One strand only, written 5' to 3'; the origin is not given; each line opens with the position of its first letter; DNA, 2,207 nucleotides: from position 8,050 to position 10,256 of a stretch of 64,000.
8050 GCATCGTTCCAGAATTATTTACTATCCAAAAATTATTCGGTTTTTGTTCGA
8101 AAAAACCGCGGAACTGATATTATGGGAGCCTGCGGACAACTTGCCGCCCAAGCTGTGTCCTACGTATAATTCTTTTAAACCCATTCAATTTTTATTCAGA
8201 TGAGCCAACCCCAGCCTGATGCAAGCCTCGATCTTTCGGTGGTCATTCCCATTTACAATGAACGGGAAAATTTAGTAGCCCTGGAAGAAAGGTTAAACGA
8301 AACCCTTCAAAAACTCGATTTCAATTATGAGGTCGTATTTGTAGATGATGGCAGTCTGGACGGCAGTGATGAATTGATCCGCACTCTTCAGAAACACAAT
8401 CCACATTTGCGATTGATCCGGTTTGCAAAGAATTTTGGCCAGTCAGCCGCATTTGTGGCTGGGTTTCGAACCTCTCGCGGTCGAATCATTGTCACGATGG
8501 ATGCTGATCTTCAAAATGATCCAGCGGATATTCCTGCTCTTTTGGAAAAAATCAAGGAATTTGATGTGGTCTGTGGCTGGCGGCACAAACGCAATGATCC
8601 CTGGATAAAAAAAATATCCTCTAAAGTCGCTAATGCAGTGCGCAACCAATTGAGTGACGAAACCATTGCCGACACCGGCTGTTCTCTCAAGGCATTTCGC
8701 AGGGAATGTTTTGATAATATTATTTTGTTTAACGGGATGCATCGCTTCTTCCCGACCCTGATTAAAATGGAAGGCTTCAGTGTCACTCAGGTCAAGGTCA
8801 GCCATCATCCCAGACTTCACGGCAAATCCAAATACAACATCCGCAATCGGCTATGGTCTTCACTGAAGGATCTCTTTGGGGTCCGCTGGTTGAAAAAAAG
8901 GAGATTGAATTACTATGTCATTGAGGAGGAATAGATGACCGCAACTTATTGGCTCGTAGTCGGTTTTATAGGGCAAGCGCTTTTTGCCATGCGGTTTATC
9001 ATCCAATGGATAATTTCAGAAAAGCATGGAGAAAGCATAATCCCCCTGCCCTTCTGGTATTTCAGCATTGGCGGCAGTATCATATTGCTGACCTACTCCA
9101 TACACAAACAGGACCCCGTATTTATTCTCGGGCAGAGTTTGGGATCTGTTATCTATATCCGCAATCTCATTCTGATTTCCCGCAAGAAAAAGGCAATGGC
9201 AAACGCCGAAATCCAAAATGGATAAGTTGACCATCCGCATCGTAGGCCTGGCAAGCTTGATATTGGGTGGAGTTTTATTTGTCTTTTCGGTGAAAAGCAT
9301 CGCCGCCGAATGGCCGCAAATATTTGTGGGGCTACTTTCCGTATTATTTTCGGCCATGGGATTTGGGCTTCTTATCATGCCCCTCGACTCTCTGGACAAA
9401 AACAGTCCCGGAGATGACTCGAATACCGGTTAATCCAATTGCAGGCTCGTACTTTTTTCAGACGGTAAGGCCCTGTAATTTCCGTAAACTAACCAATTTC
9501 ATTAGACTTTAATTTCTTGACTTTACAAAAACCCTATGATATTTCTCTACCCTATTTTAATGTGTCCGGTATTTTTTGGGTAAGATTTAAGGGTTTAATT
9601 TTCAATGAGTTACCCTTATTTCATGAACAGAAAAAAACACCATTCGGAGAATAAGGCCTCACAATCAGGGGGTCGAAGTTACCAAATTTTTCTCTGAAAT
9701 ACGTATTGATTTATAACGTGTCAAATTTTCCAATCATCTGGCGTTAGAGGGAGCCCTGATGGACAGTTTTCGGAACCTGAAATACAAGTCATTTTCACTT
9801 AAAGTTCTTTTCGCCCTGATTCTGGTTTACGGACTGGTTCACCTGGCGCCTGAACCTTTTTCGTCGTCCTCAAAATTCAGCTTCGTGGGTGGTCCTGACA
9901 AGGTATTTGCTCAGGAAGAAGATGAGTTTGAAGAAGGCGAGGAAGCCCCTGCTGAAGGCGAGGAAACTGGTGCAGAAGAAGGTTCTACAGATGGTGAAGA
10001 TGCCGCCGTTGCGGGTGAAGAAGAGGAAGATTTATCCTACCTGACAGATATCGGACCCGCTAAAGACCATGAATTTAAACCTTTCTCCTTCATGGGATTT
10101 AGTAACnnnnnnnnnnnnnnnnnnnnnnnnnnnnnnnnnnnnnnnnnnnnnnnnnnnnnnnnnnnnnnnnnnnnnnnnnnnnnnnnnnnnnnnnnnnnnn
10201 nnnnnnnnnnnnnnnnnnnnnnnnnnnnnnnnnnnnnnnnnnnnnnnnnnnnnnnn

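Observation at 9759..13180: CydA-like oxidase subunit without CydB, partnered with a membrane diheme cytochrome c and carrying an acidic N-terminal tract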

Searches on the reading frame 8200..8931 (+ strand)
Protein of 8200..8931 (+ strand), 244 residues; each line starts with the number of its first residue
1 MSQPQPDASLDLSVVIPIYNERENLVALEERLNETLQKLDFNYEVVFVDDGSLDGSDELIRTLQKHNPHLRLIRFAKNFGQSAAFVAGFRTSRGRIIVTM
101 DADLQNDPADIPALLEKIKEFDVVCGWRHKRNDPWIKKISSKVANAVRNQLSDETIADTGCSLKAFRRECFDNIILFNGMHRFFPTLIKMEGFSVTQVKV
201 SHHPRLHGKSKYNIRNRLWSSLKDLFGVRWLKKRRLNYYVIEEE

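Call 3: search_protein_families(library=pfam, proteins=[window:8200-8931:+], max_evalue=1)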
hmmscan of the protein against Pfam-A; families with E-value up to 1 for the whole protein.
window:8200-8931:+ (244 aa): 3 families
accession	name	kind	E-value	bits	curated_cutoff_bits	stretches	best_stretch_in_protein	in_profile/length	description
PF00535.33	Glycos_transf_2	-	1.1e-33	117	23.3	1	13-173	1-166/168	Glycosyl transferase family 2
PF10111.15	Glyco_tranf_2_2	-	1.7e-09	38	27.3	1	13-108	1-96/276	Glycosyltransferase like family 2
PF24049.1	YOMG_N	-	0.087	13.3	27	1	210-243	41-74/89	YOMG N-terminal domain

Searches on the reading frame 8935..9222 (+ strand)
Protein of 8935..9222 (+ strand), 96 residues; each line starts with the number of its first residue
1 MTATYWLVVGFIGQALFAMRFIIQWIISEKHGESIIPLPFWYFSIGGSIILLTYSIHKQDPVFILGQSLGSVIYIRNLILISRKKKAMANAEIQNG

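Call 3: search_protein_families(library=pfam, proteins=[window:8935-9222:+], max_evalue=1)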
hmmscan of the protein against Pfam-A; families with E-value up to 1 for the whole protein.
window:8935-9222:+ (96 aa): 3 families
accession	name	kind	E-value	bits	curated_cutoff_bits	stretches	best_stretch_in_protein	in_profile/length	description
PF07578.16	LAB_N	-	5.7e-33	113.3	26.7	1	9-78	1-70/71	Lipid A Biosynthesis N-terminal domain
PF03083.21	MtN3_slv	-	0.035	14.6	23.7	1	23-80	22-78/87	Sugar efflux transporter for intercellular exchange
PF12146.15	Hydrolase_4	-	0.056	13.2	27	1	55-78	71-94/239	Serine aminopeptidase, S33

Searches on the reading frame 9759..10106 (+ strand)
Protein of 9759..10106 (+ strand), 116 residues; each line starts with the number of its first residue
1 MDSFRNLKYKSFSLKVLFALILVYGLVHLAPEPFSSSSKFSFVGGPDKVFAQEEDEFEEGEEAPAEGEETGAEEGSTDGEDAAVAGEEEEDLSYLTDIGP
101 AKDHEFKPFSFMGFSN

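Call 83: search_protein_families(library=pfam, proteins=[window:9759-10106:+], max_evalue=10)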
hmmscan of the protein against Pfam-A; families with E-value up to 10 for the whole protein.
window:9759-10106:+ (116 aa): 0 families
